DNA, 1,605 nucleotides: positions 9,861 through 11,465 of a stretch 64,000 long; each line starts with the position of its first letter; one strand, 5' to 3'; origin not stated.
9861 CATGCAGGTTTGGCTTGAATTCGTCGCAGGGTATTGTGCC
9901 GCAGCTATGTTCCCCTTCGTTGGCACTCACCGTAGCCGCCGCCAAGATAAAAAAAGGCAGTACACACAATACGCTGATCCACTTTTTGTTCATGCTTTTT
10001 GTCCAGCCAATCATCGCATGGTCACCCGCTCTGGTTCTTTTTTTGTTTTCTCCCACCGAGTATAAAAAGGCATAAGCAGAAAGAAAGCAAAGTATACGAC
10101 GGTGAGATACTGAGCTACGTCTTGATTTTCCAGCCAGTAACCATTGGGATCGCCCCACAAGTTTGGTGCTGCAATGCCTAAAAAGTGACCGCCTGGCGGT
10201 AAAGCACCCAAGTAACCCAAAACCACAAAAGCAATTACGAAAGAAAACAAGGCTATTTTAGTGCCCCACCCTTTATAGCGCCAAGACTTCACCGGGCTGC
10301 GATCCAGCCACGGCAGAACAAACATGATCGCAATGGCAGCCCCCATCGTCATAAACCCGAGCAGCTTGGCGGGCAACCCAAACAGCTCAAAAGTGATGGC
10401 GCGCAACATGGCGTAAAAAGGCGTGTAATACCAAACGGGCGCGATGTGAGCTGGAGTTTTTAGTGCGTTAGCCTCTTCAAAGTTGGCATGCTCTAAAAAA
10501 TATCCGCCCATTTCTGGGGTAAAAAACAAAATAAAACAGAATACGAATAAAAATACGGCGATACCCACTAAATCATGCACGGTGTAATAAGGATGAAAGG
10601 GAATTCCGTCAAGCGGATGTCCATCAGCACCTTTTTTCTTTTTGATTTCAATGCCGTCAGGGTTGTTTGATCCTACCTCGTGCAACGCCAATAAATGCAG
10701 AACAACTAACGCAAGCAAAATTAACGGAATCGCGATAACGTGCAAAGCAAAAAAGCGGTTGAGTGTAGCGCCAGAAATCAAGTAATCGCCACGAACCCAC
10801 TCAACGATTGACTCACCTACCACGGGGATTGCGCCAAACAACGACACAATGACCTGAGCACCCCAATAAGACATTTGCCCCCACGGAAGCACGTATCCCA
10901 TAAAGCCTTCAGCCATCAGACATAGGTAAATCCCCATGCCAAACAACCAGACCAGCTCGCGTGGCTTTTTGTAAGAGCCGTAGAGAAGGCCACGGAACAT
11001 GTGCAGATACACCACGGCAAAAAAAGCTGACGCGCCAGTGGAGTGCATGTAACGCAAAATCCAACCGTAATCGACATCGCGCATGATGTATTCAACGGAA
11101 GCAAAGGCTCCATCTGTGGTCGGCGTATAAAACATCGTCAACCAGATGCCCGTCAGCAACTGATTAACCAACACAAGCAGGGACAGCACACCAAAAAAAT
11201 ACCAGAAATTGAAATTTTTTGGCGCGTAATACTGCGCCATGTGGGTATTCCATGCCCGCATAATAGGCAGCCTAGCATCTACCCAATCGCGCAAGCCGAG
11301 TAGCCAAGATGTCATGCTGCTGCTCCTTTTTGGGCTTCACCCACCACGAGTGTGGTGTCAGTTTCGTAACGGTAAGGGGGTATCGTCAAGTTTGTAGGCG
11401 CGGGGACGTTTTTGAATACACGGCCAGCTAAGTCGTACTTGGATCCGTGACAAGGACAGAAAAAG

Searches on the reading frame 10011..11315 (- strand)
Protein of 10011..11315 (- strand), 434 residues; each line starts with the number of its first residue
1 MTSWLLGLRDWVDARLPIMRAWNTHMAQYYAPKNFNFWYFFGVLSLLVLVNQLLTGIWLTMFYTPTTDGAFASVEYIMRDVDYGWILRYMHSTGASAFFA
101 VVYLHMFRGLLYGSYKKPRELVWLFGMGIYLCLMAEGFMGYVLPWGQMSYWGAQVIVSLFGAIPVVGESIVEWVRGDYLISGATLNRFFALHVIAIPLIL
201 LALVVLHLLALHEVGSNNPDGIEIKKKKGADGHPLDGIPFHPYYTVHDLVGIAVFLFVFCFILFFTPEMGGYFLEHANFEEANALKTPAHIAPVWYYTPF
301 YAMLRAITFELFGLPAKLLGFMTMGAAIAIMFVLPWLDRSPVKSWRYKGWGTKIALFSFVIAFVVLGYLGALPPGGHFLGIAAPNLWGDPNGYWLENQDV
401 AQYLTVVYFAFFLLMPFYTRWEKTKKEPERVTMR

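Call 71: search_protein_families(library=pfam, proteins=[window:10011-11315:-], max_evalue=0.00001)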
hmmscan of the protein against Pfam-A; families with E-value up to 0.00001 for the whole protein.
window:10011-11315:- (434 aa): 3 families
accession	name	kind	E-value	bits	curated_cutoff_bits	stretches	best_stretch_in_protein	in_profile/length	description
PF00033.24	Cytochrome_B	-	5.9e-67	225.6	27.2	1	28-215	3-189/189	Cytochrome b/b6/petB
PF13631.11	Cytochrom_B_N_2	-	1.8e-44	152.1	27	1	97-267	2-163/169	Cytochrome b(N-terminal)/b6/petB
PF00032.22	Cytochrom_B_C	-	1.5e-32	112.3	20.7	1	281-379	1-91/102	Cytochrome b(C-terminal)/b6/petD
